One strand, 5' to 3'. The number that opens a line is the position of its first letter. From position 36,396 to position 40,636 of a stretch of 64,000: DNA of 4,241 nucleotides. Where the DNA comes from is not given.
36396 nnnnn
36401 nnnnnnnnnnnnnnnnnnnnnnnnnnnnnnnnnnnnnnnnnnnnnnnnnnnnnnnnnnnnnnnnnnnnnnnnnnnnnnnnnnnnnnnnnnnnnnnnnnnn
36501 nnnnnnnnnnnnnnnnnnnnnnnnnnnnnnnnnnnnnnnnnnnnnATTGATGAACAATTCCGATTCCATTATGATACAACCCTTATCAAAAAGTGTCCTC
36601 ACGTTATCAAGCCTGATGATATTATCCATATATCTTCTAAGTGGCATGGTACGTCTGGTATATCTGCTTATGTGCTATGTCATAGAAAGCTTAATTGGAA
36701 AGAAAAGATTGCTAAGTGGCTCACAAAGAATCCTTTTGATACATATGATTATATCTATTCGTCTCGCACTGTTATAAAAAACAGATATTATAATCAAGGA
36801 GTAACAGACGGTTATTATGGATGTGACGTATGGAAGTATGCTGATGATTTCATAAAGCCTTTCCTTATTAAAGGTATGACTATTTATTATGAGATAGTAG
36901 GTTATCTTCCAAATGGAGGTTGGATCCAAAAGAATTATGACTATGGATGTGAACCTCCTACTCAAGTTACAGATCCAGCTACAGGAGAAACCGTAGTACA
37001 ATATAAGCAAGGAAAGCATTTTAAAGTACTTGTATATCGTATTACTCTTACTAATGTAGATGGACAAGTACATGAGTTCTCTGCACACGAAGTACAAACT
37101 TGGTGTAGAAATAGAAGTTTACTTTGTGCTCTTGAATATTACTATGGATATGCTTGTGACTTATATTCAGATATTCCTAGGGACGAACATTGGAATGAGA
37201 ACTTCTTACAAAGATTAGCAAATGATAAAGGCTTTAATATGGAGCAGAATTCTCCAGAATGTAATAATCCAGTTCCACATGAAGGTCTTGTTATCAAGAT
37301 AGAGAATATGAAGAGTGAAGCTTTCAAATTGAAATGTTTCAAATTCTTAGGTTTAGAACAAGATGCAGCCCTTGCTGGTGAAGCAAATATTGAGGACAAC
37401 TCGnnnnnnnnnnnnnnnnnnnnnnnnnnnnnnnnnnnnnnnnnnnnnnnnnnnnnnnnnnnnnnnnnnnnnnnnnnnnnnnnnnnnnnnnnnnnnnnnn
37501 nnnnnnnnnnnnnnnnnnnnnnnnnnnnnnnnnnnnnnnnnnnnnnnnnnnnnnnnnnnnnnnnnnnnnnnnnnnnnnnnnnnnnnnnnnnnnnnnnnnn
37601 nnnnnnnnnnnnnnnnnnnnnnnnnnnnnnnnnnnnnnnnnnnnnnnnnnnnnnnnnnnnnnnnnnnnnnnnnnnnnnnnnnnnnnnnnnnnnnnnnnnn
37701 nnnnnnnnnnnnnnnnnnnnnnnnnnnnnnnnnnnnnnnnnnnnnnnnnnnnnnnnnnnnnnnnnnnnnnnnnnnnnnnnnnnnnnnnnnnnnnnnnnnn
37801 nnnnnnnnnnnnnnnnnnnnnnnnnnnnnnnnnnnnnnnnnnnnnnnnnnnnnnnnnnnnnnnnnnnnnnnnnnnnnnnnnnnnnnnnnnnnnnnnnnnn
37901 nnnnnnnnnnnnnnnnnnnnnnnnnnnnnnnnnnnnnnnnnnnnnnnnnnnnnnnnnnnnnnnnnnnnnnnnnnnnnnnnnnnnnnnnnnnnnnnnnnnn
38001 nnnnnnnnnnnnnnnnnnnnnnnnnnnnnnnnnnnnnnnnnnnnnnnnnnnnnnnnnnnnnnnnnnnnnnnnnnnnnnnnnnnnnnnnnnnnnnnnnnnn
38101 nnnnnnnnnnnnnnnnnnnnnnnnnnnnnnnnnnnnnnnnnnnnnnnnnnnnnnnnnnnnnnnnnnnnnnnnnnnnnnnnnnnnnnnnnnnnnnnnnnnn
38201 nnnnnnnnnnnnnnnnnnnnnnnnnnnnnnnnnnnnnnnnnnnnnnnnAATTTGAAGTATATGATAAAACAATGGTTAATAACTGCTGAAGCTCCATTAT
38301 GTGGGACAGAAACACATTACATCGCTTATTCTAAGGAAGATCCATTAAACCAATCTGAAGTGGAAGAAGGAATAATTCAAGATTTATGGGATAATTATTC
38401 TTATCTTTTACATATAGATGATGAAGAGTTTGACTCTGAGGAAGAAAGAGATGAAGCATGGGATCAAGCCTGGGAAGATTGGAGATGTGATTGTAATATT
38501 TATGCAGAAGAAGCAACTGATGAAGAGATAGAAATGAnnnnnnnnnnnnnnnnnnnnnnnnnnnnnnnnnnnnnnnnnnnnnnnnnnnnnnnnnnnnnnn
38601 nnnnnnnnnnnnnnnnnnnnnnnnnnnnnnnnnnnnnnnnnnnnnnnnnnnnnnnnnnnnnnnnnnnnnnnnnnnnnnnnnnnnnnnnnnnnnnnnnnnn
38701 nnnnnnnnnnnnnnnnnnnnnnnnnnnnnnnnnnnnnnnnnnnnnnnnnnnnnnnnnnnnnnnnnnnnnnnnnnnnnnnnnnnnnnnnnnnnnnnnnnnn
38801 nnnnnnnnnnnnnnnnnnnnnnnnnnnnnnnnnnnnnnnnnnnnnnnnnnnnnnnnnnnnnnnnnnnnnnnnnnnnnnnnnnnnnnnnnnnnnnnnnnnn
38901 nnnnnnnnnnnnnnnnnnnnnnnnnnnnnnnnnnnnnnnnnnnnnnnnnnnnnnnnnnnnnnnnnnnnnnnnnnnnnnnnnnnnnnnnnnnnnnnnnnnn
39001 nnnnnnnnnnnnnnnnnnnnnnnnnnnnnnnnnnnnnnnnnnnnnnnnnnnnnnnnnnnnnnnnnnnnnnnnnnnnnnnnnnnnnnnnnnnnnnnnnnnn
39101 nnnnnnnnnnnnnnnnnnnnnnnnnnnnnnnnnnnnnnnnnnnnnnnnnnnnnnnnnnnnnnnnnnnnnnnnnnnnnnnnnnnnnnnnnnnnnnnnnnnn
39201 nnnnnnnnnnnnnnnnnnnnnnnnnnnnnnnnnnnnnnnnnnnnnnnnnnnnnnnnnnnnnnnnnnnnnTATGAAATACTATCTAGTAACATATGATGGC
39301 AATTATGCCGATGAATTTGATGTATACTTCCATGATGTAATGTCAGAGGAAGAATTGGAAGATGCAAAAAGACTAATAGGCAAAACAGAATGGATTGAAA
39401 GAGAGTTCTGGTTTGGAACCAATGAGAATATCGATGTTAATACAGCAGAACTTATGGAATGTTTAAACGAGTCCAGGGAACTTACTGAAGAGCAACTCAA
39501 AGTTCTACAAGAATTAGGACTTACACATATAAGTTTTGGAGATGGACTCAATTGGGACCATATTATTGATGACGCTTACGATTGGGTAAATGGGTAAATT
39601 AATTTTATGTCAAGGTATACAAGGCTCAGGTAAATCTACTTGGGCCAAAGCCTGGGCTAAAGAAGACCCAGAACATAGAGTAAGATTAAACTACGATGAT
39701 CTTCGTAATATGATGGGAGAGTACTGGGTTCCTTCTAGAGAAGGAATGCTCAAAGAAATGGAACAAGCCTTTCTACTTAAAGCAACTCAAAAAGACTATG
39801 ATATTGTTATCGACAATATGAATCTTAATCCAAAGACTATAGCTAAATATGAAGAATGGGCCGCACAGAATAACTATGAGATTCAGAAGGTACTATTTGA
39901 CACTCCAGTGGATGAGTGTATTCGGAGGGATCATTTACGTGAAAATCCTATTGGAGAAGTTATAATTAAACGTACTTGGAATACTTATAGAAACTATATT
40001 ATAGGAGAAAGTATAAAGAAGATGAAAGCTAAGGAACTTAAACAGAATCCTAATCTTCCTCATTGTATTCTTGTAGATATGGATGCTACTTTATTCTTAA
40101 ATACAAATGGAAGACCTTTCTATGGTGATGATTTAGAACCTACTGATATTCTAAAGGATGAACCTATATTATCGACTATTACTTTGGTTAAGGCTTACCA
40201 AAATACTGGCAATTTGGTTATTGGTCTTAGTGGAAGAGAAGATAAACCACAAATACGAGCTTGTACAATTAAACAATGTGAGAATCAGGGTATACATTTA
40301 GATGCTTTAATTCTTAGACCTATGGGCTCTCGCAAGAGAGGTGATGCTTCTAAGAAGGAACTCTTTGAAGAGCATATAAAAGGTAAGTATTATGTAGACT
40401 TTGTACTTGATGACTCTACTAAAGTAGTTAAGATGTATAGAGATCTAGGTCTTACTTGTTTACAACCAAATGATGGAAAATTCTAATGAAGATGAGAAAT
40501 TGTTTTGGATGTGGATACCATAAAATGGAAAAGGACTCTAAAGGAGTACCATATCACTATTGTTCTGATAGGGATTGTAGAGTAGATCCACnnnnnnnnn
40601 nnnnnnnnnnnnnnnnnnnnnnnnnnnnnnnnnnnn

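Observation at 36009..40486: RNA repair pair (Rnl2-like RNA ligase + polynucleotide kinase-phosphatase) flanking a sigma factor and vWA protein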

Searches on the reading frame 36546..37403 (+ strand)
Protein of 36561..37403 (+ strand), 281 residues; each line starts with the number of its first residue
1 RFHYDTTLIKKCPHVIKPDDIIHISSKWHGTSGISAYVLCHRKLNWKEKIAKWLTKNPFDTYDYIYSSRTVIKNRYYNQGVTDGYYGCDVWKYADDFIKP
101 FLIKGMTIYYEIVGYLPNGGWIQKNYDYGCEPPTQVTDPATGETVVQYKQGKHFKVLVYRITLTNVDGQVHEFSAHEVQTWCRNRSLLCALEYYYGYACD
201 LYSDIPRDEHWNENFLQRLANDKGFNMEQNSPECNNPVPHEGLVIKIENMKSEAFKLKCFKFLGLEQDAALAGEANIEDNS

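Call 63: search_solved_structures(query=A3, max_evalue=1, show_alignments=5)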
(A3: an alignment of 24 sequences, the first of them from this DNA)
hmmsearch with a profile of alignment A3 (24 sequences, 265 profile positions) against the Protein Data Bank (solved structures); distinct sequences matched with E-value up to 1: 12.
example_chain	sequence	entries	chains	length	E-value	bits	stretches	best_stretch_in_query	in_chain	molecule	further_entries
2hvq_A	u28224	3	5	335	5e-06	29.3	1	97-252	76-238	Hypothetical 37.6 kDa protein in Gp24-hoc intergenic region | T4 RNA ligase 2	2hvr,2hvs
1s68_A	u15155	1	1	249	2.4e-05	27.1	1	97-251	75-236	RNA Ligase 2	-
6fdm_A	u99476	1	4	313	0.015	17.9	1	14-105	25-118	Serine/threonine-protein kinase RIO2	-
7vbt_A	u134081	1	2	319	0.016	17.9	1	14-105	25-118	Serine/threonine-protein kinase RIO2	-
6fdn_A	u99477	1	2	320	0.016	17.9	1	14-105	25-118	Serine/threonine-protein kinase RIO2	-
6hk6_A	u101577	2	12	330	0.017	17.8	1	14-105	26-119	Serine/threonine-protein kinase RIO2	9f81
6fdo_A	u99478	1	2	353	0.019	17.6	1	14-105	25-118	Serine/threonine-protein kinase RIO2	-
6g18_v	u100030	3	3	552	0.03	16.9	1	14-105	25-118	Serine/threonine-protein kinase RIO2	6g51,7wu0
4ls5_A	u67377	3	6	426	0.3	13.7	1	101-126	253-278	3-oxoacyl-[acyl-carrier-protein] synthase 2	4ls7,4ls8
4ls6_A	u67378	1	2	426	0.3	13.7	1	101-126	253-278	3-oxoacyl-[acyl-carrier-protein] synthase 2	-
7pps_A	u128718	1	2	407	0.43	13.2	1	101-124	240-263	3-oxoacyl-[acyl-carrier-protein] synthase 1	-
4xox_A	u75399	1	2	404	0.75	12.4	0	101-124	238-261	3-oxoacyl-ACP synthase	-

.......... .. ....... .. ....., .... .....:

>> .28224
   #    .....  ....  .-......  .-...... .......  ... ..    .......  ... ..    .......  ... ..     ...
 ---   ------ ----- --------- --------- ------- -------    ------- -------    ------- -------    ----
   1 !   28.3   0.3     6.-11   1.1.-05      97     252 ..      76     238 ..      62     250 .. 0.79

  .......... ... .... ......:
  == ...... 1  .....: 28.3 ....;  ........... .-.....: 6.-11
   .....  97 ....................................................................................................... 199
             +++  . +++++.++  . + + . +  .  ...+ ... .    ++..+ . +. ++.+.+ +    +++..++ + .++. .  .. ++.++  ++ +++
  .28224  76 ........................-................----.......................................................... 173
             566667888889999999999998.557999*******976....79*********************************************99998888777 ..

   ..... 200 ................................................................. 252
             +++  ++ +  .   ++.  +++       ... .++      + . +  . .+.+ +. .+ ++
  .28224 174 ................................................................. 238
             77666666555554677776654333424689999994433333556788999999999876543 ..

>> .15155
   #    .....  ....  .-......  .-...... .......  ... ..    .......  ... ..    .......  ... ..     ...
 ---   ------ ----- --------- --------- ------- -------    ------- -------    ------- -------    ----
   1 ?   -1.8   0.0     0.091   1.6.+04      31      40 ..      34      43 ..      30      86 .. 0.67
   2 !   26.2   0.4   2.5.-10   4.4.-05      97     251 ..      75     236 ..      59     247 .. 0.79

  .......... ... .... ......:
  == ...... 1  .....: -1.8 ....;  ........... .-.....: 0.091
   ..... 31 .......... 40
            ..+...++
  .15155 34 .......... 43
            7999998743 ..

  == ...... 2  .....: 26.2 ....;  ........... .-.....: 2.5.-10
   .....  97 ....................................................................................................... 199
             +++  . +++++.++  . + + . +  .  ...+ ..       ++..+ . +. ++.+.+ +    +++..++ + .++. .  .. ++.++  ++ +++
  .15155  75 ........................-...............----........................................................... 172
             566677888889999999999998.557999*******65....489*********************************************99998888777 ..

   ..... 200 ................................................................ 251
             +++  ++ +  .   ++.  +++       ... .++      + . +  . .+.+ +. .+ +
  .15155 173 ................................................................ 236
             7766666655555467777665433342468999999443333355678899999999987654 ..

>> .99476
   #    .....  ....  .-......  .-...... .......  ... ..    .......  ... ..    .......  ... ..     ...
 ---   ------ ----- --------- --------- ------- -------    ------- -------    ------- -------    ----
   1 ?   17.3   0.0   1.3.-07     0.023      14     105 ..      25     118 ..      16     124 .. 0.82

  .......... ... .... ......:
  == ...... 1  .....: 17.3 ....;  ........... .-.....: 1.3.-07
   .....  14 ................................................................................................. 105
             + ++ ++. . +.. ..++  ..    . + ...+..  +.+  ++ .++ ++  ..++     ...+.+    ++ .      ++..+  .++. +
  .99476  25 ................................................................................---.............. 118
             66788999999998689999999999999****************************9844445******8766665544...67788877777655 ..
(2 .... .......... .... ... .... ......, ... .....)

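Call 79: search_protein_families(library=pfam, proteins=[window:36561-37403:+], max_evalue=10)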
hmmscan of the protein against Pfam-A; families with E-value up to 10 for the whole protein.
window:36561-37403:+ (281 aa): 1 family
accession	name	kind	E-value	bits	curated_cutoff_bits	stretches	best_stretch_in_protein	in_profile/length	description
PF09414.15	RNA_ligase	-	0.035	14.7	27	1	142-261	70-169/171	RNA ligase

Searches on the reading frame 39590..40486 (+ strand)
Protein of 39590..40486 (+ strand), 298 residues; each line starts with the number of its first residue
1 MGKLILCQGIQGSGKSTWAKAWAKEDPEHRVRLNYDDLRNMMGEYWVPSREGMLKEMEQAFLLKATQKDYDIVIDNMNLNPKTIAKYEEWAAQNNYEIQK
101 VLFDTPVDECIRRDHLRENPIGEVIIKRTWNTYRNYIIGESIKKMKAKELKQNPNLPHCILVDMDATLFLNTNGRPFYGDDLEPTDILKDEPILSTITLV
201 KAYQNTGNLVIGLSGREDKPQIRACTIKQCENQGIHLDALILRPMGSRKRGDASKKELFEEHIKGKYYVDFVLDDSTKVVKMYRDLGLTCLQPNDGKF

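Call 3: search_protein_families(library=pfam, proteins=[window:39590-40486:+], max_evalue=0.01)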
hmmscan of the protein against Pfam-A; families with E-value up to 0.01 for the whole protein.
window:39590-40486:+ (298 aa): 5 families
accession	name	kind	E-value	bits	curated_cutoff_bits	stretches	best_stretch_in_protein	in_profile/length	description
PF25109.1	HAD_PNKP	-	6.1e-29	101.4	27.6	1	157-298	1-143/143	Polynucleotide kinase PNKP phosphatase domain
PF13671.12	AAA_33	-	3.7e-16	60.2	27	1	4-120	1-121/143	AAA domain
PF06414.18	Zeta_toxin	-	1.5e-05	25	22.3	1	3-100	17-126/199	Zeta toxin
PF13173.12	AAA_14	-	0.00073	20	27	1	3-81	3-75/129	AAA domain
PF03767.20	Acid_phosphat_B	-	0.0016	18.4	27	1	189-269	118-198/230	HAD superfamily, subfamily IIIB (Acid phosphatase)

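Call 4: search_protein_families(library=phrogs, proteins=[window:39590-40486:+], max_evalue=0.001)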
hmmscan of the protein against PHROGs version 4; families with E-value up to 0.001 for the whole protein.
window:39590-40486:+ (298 aa): 6 families
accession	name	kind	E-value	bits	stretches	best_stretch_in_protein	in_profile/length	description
phrog_505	-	other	3.5e-66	224.7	1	1-298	1-295/295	polynucleotide kinase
phrog_415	-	other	1.2e-20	75.2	1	150-295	14-166/218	polynucleotide kinase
phrog_2071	-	other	2.1e-13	51.7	1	3-154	17-162/282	ATPase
phrog_8238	-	DNA, RNA and nucleotide metabolism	6.9e-09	35.4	1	1-153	1-160/737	RNA ligase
phrog_6931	-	unknown function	5.4e-08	33.4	1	3-140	186-332/343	-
phrog_800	-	head and packaging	0.00049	19.8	1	2-154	32-195/511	terminase small subunit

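Call 6: search_solved_structures(query=window:39590-40486:+, max_evalue=0.01, show_alignments=2)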
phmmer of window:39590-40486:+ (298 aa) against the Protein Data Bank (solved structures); distinct sequences matched with E-value up to 0.01: 4.
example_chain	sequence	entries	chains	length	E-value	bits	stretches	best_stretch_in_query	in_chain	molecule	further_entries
4xrp_A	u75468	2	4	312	1.3e-28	103.2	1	3-298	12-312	Pnkp1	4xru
1ltq_A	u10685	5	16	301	1.1e-24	90.3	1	1-298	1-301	POLYNUCLEOTIDE KINASE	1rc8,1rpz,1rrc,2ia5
5uj0_A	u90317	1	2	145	1.2e-11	47.4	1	157-298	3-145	Polynucleotide kinase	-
1ly1_A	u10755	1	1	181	5.3e-11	45.4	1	1-176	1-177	polynucleotide kinase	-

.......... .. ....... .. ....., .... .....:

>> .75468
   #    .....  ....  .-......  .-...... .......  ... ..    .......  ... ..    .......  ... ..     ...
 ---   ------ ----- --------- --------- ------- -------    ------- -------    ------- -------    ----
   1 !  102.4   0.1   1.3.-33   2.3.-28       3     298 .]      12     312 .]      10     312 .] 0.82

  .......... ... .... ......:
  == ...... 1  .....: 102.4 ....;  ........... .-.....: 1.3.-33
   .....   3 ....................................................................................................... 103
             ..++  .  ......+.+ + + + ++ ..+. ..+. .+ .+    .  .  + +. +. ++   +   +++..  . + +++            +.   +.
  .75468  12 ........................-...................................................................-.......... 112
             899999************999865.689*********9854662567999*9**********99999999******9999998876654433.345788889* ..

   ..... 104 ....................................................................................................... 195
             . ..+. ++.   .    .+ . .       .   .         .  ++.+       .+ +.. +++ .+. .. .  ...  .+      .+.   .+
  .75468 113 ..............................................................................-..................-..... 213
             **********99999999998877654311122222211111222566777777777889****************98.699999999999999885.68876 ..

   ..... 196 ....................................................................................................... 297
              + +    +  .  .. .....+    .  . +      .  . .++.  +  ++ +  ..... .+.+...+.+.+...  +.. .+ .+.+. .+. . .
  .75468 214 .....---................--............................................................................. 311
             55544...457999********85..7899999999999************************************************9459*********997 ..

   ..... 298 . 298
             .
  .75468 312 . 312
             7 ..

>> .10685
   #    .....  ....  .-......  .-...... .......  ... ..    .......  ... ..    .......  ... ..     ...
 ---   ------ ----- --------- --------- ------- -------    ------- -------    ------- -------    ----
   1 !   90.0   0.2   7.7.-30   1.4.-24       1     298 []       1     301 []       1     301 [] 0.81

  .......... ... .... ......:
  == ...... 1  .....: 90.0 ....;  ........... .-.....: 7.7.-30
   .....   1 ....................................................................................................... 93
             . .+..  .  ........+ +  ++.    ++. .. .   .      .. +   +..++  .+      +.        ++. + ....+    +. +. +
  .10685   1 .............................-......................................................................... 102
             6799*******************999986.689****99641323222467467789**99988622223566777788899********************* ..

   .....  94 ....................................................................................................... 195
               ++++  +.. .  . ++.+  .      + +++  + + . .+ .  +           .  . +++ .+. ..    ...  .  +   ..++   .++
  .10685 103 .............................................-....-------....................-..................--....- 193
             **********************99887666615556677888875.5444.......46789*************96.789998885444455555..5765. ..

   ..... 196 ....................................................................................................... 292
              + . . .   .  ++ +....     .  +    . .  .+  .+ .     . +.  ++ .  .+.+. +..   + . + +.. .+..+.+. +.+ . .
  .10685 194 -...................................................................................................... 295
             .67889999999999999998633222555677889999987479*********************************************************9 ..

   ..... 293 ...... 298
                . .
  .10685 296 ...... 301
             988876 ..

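Call 7: search_protein_families(library=ncbifam, proteins=[window:39590-40486:+], max_evalue=0.01)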
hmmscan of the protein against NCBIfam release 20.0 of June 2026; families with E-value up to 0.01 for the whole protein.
window:39590-40486:+ (298 aa): 4 families
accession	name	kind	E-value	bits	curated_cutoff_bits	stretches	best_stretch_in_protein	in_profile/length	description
TIGR03574.1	selen_PSTK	equivalog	6.2e-10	38.9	290.5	1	4-133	1-132/249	L-seryl-tRNA(Sec) kinase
NF005255.0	PRK06762.2-2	equivalog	2.7e-05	24.2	140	1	1-131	2-132/163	hypothetical protein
NF004041.0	PRK05541.1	subfamily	0.001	19.2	127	1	4-115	9-120/176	adenylyl-sulfate kinase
NF005259.0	PRK06762.3-4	equivalog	0.0085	16.2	349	0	1-137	1-137/170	hypothetical protein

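Call 44: search_dna_similar(query=window:39590-40486:+, collection=phages, mode=protein, max_rows=40, max_evalue=1e-10)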
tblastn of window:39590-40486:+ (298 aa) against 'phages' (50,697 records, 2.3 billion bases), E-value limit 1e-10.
Records with a match: 2040; places in all: 2040; records where one place covers at least 80% of the query: 2013.
Best place of each record, by identity: <60% 2040.
By first word of the organism name: Escherichia 631; Mycobacterium 299; Klebsiella 284; Streptomyces 114; Shigella 83; Aeromonas 74; Acinetobacter 69; Enterobacter 56; Enterobacteria 48; Salmonella 38; and 47 more.
By host as written in the record: Escherichia coli 268; Mycobacterium smegmatis mc2 155 210; - 163; Klebsiella pneumoniae 94; Mycobacterium smegmatis mc#155 48; Streptomyces griseus ATCC 10137 45; Streptomyces lividans JI 1326 29; Escherichia coli B 28; and 432 more.
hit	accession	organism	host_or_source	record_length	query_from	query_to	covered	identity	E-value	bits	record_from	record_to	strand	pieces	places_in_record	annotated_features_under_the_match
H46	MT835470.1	Bacteriophage sp.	human fecal samples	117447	4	298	99%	51.3%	1e-92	305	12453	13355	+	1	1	record has no annotation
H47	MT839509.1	Bacteriophage sp.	human fecal samples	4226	3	298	99%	49.3%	7e-83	276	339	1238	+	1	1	record has no annotation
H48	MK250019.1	Prevotella phage Lak-A2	Prevotella sp.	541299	3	296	99%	45.4%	2e-71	244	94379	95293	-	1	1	record has no annotation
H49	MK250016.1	Prevotella phage Lak-A1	Prevotella sp.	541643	3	296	99%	45.4%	3e-71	244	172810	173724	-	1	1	record has no annotation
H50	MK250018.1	Prevotella phage Lak-A1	Prevotella sp.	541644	3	296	99%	45.4%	3e-71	244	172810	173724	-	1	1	record has no annotation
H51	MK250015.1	Prevotella phage Lak-A1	Prevotella sp.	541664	3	296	99%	45.4%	3e-71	244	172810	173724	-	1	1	record has no annotation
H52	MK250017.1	Prevotella phage Lak-A1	Prevotella sp.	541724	3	296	99%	45.4%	3e-71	244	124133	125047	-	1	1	record has no annotation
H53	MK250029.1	Prevotella phage Lak-C1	Prevotella sp.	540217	3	296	99%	45.4%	3e-71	244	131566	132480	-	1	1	record has no annotation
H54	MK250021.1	Prevotella phage Lak-B2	Prevotella sp.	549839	4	296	98%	45.2%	2e-71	244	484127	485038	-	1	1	record has no annotation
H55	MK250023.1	Prevotella phage Lak-B4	Prevotella sp.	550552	4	296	98%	45.2%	2e-71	244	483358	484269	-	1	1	record has no annotation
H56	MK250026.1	Prevotella phage Lak-B7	Prevotella sp.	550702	4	296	98%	45.2%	2e-71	244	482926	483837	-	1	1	record has no annotation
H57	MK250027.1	Prevotella phage Lak-B8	Prevotella sp.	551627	4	296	98%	45.2%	2e-71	244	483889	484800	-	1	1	record has no annotation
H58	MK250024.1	Prevotella phage Lak-B5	Prevotella sp.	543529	4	296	98%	45.2%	3e-71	244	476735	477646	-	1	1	record has no annotation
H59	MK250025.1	Prevotella phage Lak-B6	Prevotella sp.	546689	4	296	98%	45.2%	3e-71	244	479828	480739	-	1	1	record has no annotation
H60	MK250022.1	Prevotella phage Lak-B3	Prevotella sp.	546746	4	296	98%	45.2%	3e-71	244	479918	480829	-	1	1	record has no annotation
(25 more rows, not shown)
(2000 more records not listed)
